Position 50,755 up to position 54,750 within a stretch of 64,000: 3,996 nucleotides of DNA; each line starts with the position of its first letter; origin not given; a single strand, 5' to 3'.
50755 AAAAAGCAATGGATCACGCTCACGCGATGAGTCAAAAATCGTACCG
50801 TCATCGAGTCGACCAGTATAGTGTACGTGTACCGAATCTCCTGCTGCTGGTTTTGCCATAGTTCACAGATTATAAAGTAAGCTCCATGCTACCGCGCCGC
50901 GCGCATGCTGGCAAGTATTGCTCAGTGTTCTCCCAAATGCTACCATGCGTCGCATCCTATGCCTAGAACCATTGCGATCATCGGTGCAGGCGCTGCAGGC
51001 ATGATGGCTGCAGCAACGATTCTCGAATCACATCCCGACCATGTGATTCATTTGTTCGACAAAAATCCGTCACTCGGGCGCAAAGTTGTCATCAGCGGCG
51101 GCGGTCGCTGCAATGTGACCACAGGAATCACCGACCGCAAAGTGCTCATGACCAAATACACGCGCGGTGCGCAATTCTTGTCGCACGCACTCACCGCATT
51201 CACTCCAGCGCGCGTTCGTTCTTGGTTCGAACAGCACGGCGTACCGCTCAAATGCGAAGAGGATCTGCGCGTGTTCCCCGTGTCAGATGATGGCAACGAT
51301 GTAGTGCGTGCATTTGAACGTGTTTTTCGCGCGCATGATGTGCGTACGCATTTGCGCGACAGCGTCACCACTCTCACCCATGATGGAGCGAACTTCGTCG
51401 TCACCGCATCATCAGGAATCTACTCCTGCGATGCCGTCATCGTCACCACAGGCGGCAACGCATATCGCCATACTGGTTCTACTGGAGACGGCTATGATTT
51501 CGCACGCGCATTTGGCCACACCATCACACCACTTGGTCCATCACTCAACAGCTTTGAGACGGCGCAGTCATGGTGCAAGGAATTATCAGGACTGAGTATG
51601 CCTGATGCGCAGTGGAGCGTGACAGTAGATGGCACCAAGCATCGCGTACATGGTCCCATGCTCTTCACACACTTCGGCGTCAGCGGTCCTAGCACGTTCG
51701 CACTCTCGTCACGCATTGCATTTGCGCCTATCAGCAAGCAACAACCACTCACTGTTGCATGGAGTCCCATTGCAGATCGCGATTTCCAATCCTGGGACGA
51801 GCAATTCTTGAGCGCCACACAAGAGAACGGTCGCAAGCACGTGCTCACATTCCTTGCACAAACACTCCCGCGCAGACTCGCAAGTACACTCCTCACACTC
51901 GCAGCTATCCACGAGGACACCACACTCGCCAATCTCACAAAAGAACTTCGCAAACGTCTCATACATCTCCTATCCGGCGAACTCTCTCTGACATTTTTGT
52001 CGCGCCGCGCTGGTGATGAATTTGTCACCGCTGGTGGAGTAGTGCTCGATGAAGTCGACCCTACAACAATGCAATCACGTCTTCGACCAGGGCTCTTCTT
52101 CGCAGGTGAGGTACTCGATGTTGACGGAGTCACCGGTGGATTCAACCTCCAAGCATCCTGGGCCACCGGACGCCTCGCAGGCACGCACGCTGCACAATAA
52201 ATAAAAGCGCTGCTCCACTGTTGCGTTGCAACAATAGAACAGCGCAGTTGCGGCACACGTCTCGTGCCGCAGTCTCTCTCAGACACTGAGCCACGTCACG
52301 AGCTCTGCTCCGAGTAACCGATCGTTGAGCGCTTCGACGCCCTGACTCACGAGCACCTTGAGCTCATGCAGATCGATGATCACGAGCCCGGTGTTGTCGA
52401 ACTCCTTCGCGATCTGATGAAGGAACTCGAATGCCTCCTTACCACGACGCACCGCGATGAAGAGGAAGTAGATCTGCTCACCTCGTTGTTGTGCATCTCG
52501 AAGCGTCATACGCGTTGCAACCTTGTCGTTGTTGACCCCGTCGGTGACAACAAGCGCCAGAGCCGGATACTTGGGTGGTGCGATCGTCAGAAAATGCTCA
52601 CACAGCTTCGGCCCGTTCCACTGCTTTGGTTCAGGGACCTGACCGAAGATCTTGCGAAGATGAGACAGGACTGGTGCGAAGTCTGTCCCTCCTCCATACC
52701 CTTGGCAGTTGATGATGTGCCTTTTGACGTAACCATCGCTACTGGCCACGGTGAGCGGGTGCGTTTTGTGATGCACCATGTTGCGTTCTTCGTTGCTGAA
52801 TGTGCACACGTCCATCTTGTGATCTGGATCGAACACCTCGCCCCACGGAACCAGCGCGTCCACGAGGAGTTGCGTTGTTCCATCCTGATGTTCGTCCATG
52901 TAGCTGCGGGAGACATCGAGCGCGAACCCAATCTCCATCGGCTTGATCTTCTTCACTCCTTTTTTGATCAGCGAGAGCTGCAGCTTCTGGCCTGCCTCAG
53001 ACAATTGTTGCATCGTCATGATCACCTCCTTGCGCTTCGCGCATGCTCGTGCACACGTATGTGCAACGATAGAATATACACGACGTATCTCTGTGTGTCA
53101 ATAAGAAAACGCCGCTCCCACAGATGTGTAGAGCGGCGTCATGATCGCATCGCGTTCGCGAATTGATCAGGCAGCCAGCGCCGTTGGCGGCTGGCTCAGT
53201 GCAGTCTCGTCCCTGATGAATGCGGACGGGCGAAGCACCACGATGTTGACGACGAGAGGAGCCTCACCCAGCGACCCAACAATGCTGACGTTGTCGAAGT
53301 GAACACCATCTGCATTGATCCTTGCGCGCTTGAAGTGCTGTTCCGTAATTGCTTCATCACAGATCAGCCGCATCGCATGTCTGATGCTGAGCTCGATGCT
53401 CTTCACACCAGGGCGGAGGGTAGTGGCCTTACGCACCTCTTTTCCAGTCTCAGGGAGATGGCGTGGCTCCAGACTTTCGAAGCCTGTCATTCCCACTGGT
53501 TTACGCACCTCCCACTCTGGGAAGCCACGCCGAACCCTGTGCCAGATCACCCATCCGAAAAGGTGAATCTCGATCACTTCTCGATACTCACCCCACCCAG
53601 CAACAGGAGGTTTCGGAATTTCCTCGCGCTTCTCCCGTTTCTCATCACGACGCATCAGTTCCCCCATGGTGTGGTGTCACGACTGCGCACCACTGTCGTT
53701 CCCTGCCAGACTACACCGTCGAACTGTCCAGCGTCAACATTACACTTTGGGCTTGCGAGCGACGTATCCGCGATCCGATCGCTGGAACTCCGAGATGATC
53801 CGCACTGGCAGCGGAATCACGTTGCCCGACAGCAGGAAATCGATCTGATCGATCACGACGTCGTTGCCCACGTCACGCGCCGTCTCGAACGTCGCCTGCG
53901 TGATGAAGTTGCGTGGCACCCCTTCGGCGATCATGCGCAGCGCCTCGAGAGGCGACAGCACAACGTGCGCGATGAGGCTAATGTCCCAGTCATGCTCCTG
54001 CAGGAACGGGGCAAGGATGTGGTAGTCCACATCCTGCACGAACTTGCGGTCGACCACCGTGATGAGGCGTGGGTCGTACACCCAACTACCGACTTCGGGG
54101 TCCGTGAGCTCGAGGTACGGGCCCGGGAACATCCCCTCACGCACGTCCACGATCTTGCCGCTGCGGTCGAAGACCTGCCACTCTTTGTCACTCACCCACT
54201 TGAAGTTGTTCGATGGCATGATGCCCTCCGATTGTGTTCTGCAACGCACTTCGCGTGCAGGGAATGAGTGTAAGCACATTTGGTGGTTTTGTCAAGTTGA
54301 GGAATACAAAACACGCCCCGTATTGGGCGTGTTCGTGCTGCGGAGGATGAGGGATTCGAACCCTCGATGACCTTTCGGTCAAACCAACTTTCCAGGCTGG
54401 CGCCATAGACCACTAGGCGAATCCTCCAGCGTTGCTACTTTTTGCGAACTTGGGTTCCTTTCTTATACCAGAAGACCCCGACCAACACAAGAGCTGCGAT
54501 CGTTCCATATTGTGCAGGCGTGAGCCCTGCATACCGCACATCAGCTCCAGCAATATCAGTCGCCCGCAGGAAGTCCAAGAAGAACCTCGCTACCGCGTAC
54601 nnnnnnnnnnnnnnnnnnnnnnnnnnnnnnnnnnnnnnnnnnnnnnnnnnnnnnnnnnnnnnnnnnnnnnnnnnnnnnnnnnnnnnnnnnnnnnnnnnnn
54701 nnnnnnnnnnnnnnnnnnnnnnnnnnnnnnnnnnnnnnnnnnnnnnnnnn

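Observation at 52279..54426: GC-rich three-gene cluster downstream of tRNA-Ser: vWA (intact MIDAS) protein plus two unknown proteins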

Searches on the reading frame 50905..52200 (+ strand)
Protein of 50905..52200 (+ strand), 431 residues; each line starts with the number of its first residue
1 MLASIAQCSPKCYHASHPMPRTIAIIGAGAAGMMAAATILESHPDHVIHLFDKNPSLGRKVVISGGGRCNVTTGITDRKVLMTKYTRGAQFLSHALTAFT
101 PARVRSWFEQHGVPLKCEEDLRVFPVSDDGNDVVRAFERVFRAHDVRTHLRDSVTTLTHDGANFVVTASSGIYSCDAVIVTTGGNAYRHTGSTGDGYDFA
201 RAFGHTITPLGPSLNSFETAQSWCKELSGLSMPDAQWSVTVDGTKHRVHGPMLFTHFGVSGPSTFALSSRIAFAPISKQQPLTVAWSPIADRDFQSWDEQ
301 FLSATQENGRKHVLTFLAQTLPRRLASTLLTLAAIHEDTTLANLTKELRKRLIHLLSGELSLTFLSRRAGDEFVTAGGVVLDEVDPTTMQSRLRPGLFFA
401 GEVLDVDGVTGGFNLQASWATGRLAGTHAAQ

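Call 4: search_protein_families(library=pfam, proteins=[window:50905-52200:+], max_evalue=0.1)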
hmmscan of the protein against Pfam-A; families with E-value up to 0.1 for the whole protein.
window:50905-52200:+ (431 aa): 10 families
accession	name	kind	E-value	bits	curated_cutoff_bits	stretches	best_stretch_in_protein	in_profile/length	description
PF03486.20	HI0933_like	-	2.4e-77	260.1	50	1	22-427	2-243/244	HI0933-like protein Rossmann domain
PF22780.1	HI0933_like_1st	-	6.3e-23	81.8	27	1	212-356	2-147/165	HI0933-like protein barrel and H2TH domain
PF00890.30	FAD_binding_2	-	4.5e-09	36.4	20.4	1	23-151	2-122/414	FAD binding domain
PF13454.12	NAD_binding_9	-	1.7e-07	31.8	21.8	1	24-183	1-153/155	FAD-NAD(P)-binding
PF13738.12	Pyr_redox_3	-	2.8e-07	30.5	30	1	97-184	44-134/305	Pyridine nucleotide-disulphide oxidoreductase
PF01134.28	GIDA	-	4.9e-07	29.6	22.1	1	383-430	344-384/391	Glucose inhibited division protein A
PF07992.20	Pyr_redox_2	-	5.3e-06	26.5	26.1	0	133-186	185-239/291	Pyridine nucleotide-disulphide oxidoreductase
PF01266.30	DAO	-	4.2e-05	23.7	27.9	1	131-189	149-208/353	FAD dependent oxidoreductase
PF13450.12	NAD_binding_8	-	0.00036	21.2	21.9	1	25-58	1-32/68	NAD(P)-binding Rossmann-like domain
PF02254.24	TrkA_N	-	0.03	15.1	23.8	0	146-185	34-73/116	TrkA-N domain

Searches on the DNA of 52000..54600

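Call 90: search_rna_families(source=window, start=52000, end=54600, threshold=evalue, max_evalue=1)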
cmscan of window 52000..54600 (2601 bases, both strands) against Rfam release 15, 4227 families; matches with E-value up to 1: 2.
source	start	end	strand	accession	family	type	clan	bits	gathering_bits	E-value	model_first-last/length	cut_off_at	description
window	54341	54427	-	RF00005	tRNA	Gene; tRNA;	CL00001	56.3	29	7.5e-11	1-71/71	no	tRNA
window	54341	54391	+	RF04351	Plastid-psbl-rps4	Cis-reg;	-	23.6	68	0.064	1-53/53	no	Plastid-psbl-rps4 3UTR RNA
